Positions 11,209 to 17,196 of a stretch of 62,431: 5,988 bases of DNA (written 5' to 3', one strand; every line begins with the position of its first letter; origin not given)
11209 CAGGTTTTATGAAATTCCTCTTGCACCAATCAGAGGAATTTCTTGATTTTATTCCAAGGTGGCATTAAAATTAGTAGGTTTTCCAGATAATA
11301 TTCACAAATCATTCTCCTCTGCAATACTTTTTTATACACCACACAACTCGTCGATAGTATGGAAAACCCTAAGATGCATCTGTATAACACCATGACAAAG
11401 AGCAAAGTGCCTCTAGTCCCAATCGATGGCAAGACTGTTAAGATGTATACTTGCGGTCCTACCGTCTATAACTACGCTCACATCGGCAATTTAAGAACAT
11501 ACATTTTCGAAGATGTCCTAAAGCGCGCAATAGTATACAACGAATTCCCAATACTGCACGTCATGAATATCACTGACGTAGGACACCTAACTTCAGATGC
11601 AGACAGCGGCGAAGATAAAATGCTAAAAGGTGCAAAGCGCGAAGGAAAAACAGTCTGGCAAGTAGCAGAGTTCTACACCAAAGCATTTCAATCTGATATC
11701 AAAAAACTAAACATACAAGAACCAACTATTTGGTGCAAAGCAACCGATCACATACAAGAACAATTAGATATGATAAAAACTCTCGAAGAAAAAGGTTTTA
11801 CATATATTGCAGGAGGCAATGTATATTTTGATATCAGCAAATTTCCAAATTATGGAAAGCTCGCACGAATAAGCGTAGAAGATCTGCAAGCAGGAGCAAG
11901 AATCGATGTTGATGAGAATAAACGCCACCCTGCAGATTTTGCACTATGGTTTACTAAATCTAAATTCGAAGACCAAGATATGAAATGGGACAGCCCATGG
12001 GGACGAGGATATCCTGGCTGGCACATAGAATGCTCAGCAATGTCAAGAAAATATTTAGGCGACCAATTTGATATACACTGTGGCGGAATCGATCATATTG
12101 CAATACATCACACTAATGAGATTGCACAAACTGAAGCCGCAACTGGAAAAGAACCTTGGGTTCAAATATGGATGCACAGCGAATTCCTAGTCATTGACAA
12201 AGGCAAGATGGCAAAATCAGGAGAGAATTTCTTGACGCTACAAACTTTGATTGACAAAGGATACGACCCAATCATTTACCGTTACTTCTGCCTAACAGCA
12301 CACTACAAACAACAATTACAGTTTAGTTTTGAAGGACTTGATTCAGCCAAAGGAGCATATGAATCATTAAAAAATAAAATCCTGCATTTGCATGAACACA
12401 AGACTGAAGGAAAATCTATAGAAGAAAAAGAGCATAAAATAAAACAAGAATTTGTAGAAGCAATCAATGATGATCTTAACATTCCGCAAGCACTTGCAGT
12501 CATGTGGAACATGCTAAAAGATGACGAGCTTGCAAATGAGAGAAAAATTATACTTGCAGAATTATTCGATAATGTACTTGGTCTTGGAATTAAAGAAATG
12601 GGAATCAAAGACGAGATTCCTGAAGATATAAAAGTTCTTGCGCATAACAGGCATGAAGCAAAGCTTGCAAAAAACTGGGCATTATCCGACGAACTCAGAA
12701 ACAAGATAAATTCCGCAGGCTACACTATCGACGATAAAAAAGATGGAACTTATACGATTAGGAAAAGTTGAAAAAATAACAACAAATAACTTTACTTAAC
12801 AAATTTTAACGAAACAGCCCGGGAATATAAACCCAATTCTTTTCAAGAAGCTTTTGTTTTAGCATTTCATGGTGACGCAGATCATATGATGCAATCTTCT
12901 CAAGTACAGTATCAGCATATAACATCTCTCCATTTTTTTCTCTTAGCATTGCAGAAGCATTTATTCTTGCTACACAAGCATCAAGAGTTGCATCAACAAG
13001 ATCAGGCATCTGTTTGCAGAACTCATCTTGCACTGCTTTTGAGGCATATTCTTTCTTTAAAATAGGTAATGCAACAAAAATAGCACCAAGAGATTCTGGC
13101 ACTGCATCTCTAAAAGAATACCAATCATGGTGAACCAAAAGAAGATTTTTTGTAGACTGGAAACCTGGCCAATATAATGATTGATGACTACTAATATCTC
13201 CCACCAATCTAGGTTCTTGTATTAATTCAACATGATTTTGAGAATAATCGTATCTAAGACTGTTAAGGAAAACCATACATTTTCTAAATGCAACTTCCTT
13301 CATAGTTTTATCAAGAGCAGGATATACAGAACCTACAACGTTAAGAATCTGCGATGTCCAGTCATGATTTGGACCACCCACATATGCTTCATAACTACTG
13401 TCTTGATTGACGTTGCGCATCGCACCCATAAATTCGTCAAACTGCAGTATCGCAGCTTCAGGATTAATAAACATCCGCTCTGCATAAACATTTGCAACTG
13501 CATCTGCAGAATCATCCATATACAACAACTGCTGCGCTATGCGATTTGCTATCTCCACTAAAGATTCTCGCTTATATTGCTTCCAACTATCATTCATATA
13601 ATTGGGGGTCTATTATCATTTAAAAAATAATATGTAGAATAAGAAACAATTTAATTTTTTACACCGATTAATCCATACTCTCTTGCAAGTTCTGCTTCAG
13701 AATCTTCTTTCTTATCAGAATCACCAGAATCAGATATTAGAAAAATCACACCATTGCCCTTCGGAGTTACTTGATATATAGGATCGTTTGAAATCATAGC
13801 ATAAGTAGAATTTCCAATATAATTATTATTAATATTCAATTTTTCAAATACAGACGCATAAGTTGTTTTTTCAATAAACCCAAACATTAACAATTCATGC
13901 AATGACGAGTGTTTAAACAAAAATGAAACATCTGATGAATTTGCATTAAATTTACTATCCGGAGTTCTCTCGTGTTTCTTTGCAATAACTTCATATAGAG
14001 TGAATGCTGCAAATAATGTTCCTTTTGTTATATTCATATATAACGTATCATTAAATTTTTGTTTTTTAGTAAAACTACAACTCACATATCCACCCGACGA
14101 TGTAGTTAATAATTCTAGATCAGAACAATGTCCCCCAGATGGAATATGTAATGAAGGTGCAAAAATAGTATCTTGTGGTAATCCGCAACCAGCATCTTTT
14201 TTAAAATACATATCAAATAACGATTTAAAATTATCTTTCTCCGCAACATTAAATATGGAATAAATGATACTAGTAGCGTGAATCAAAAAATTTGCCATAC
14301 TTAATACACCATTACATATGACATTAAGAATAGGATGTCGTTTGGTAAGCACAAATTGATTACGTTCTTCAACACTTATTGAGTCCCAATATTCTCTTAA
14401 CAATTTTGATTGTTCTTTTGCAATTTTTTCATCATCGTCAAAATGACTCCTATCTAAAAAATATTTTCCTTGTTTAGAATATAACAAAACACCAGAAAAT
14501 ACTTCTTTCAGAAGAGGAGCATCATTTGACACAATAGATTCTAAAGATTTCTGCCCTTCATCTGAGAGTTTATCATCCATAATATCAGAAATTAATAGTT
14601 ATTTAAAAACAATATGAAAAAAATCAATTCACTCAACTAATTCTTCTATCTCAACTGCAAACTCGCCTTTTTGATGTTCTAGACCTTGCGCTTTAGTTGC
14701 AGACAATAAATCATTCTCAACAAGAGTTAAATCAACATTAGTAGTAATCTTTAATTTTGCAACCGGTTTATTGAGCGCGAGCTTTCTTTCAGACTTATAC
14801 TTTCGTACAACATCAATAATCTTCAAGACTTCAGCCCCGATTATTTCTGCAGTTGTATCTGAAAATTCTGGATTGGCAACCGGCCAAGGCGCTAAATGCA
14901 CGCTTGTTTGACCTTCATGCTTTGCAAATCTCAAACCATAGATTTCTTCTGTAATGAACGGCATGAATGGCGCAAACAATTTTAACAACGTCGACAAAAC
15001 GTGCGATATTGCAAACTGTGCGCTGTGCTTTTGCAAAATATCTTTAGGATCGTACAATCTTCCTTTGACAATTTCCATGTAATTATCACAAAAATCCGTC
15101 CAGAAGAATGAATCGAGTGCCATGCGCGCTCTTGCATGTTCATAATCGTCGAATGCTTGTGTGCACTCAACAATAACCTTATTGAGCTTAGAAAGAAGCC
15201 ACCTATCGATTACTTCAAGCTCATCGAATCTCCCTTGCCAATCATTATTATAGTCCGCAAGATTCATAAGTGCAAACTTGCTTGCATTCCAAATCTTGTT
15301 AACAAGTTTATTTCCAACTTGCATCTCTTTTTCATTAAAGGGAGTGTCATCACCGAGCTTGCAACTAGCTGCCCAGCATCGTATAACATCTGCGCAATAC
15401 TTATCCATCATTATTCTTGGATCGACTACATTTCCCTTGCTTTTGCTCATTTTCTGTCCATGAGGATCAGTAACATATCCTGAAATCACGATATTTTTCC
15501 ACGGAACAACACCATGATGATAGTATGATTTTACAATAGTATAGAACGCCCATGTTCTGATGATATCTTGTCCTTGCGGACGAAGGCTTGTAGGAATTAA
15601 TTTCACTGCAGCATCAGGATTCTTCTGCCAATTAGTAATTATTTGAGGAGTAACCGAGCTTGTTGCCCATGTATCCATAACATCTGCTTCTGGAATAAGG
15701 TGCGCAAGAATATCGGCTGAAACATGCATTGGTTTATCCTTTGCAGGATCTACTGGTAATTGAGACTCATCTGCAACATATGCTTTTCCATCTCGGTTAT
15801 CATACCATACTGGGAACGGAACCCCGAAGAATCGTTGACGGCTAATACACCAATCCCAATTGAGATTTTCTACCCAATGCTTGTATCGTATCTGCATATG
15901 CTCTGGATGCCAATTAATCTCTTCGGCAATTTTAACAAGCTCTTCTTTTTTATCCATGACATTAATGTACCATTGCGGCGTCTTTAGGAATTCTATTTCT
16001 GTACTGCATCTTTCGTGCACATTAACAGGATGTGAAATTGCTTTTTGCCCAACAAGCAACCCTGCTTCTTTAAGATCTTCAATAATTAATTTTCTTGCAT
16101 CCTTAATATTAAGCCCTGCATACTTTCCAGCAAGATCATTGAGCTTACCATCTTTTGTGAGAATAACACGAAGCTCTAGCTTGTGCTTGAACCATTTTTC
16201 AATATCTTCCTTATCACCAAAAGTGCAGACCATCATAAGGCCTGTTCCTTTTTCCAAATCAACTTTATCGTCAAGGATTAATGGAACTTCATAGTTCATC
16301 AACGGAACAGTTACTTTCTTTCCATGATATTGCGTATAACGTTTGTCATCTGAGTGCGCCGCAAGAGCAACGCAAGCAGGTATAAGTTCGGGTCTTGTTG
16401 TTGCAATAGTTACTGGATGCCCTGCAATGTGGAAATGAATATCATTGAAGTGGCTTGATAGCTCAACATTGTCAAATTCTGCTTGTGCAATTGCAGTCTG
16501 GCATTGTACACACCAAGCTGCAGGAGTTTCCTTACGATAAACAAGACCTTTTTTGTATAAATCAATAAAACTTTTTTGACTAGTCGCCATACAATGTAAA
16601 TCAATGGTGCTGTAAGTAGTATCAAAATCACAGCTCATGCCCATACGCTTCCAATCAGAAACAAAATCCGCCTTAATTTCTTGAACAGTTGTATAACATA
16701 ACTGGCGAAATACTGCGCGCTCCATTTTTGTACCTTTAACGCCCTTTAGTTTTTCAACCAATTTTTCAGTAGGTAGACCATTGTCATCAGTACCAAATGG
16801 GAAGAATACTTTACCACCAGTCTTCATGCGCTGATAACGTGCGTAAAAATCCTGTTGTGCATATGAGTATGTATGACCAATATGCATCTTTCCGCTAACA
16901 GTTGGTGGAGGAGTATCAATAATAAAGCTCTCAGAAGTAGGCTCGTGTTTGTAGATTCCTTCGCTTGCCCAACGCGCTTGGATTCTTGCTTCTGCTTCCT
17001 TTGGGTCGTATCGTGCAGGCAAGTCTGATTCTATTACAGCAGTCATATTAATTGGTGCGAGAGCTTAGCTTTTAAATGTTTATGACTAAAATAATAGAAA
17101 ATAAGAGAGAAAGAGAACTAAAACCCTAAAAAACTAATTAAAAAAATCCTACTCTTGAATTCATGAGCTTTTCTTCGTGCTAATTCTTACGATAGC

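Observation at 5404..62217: Ten-copy family of covarying three-way-junction elements (CUU-bulged outer stem plus GAUUCAUGCA decaloop) that I cannot assign to any known RNA class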

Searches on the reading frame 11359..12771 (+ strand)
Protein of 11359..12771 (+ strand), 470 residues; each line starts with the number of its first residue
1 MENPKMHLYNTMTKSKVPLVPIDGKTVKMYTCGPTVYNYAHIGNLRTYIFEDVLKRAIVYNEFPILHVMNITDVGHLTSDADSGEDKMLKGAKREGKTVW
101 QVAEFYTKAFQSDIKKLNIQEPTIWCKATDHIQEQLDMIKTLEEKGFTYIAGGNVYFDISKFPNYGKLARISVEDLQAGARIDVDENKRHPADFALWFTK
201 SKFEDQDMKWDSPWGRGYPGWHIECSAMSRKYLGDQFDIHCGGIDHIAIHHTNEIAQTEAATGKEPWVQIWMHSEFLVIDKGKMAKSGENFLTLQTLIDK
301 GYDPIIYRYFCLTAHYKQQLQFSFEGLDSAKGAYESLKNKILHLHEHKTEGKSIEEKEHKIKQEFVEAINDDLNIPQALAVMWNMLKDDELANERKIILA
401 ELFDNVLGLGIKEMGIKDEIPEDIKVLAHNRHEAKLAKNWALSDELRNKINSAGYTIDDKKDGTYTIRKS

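Call 22: search_protein_families(library=pfam, proteins=[window:11359-12771:+], max_evalue=0.001)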
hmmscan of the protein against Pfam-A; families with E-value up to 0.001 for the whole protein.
window:11359-12771:+ (470 aa): 4 families
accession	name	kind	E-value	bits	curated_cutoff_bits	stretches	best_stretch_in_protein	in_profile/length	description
PF01406.26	tRNA-synt_1e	-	3.4e-100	335.8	27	1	20-331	3-300/301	tRNA synthetases class I (C) catalytic domain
PF09334.17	tRNA-synt_1g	-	9.4e-10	38.2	20.1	1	37-159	11-124/391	tRNA synthetases class I (M)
PF01921.24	tRNA-synt_1f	-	7.5e-05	22.2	27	1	242-353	240-352/360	tRNA synthetases class I (K)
PF09190.17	DALR_2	-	0.00011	23.1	22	1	364-388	1-25/57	DALR domain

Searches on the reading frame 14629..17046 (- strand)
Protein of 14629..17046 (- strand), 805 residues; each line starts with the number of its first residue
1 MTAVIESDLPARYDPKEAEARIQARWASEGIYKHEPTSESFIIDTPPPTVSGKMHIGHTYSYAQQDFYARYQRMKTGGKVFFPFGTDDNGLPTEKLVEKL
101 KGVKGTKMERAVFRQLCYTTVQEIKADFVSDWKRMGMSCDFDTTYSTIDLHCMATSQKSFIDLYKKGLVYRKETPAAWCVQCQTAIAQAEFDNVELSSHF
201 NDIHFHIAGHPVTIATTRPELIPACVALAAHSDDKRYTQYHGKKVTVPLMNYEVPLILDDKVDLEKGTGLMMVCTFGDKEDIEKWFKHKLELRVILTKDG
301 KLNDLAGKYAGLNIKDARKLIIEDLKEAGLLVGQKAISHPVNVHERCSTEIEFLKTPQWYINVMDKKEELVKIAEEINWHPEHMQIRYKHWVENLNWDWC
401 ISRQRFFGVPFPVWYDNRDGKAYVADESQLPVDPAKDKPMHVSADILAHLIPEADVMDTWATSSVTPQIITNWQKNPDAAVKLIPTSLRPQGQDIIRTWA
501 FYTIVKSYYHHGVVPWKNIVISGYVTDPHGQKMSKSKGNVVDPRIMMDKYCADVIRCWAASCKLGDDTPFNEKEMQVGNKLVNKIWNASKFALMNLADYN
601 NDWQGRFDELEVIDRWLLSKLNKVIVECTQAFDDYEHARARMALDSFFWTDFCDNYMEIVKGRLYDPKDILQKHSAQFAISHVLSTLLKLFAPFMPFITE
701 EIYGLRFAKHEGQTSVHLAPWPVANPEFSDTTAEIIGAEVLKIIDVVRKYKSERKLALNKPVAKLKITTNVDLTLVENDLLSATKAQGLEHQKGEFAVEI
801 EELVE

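Call 22: search_protein_families(library=pfam, proteins=[window:14629-17046:-], max_evalue=0.001)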
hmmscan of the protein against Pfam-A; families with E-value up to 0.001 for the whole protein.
window:14629-17046:- (805 aa): 4 families
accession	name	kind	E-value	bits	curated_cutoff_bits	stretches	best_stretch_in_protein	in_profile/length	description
PF00133.28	tRNA-synt_1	-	7.1e-91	305.5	22.7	1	22-568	2-411/414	tRNA synthetases class I (I, L, M and V)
PF08264.19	Anticodon_1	-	1.5e-40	138.9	25.1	1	614-763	1-144/148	Anticodon-binding domain of tRNA ligase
PF09334.17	tRNA-synt_1g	-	4.8e-25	88.6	20.1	2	42-188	2-132/391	tRNA synthetases class I (M)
PF01406.26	tRNA-synt_1e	-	0.00039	20.3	27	0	519-576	241-297/301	tRNA synthetases class I (C) catalytic domain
